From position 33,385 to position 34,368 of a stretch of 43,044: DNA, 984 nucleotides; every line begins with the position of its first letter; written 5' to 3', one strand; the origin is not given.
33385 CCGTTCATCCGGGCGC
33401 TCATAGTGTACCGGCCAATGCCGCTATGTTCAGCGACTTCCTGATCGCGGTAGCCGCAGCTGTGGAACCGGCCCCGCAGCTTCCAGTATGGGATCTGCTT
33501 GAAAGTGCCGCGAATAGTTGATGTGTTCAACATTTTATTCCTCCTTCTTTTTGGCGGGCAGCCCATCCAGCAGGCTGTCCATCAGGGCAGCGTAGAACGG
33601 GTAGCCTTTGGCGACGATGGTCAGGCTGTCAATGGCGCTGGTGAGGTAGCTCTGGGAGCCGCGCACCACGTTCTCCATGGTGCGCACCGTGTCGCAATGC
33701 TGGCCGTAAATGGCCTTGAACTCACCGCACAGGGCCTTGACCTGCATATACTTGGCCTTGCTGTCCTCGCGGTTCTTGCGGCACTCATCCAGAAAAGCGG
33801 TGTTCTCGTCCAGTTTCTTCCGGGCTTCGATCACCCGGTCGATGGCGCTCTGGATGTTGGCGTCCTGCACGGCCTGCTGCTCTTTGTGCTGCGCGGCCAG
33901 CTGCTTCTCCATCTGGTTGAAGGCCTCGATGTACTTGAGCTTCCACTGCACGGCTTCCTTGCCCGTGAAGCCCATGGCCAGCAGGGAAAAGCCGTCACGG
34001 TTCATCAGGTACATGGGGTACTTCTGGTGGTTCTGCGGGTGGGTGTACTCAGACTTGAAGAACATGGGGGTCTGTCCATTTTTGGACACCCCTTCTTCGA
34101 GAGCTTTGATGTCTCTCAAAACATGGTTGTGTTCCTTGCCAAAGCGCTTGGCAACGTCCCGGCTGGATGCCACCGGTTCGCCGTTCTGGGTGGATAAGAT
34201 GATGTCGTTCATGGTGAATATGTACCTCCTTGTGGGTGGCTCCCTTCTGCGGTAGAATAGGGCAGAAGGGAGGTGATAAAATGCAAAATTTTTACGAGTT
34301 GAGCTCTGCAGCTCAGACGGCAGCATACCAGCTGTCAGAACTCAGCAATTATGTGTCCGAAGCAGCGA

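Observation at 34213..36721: Three tandem promoter-ORF-terminator morons embedded antisense inside the early lytic operon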

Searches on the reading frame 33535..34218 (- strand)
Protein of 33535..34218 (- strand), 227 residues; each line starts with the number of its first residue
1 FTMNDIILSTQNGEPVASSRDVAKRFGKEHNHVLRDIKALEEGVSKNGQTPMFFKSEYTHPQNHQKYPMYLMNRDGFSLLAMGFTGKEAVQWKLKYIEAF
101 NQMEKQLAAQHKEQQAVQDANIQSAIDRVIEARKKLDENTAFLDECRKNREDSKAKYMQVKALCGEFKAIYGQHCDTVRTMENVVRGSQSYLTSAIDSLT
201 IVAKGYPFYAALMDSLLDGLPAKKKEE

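Call 5: search_protein_families(library=pfam, proteins=[window:33535-34218:-], max_evalue=0.1)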
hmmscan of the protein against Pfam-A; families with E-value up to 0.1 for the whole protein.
window:33535-34218:- (227 aa): 2 families
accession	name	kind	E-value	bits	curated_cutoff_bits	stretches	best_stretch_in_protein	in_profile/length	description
PF09669.15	Phage_pRha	-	2.5e-32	111.7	29.9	1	18-105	2-91/91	Phage regulatory protein Rha (Phage_pRha)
PF03039.19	IL12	-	0.085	12.7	25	0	96-140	129-172/214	Interleukin-12 alpha subunit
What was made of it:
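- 33535..34212 (-): Rha-family gene, the first conserved early gene downstream of the cassette slot. Phage_pRha at 2.5e-32 (call 5).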

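Call 6: search_protein_families(library=phrogs, proteins=[window:33535-34218:-], max_evalue=0.1)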
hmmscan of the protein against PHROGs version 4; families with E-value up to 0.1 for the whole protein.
window:33535-34218:- (227 aa): 18 families
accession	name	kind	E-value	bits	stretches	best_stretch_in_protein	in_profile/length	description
phrog_518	-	transcription regulation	2.1e-38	133.4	1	3-120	11-124/268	Rha-like transcriptional regulator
phrog_373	-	transcription regulation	1e-37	131.3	1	3-139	86-231/373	anti-repressor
phrog_2657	-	transcription regulation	1.3e-31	110.8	1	7-124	14-131/243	transcriptional regulator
phrog_995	-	transcription regulation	5.3e-30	105.9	1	9-169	113-276/307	transcriptional regulator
phrog_821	-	transcription regulation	1.5e-26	94.7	1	11-122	158-266/324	transcriptional regulator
phrog_63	-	transcription regulation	5e-25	89.7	1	4-121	118-238/431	anti-repressor Ant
phrog_18886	-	unknown function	2.1e-23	84.1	1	11-118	13-121/269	-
phrog_10324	-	transcription regulation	4.5e-16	60.4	1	20-138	9-120/205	anti-repressor Ant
phrog_8244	-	unknown function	1.1e-10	42.2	1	11-136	152-275/383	-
phrog_15204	-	transcription regulation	2.6e-09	37.7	1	9-54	29-72/79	anti-repressor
phrog_17716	-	unknown function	5.6e-08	34.6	1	82-112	1-31/101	-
phrog_8235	-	transcription regulation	2.9e-07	31.4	1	14-110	10-114/219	anti-repressor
phrog_1726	-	transcription regulation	1.9e-05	25.6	1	9-125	10-142/264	anti-repressor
phrog_20738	-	transcription regulation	0.00068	21.4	1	72-117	1-46/103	anti-repressor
phrog_463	-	transcription regulation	0.001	19.6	1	4-111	13-112/250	anti-repressor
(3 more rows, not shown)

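Call 83: find_related_loci(query=window:33535-34212:-, collection=viral_contigs, flank=6000)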
Query window:33535-34212:- (225 aa) in viral_contigs; peptide patterns used: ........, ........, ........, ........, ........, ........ (x = any residue, [..] = any of these).
194 stretches matched a pattern; 188 encode a relative of the query (tblastn E <= 1e-3); the best 80 are kept; 80 distinct loci.
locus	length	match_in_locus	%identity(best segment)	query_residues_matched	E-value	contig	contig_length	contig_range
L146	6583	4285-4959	100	1-225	1e-156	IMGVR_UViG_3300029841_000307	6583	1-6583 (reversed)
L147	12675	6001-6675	100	1-225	6e-156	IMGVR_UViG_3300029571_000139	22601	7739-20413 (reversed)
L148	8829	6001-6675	100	1-225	6e-156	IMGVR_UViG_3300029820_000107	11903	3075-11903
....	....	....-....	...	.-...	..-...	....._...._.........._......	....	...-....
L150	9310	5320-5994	99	1-225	2e-154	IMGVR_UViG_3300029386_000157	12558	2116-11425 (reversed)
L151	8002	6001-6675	99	1-225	2e-154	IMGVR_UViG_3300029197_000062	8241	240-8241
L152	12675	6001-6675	98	1-225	1e-153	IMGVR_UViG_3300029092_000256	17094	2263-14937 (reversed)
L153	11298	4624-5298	97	1-225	3e-153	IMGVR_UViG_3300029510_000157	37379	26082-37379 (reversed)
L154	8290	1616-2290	96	1-225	4e-151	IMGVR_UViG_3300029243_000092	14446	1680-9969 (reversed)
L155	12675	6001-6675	92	1-225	2e-144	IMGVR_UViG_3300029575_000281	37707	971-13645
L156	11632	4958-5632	92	1-225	1e-143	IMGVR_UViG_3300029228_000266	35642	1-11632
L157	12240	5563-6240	93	1-225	1e-143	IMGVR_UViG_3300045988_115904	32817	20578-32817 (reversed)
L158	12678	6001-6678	92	1-225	3e-143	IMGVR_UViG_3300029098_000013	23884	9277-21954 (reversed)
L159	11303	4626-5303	92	1-225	2e-143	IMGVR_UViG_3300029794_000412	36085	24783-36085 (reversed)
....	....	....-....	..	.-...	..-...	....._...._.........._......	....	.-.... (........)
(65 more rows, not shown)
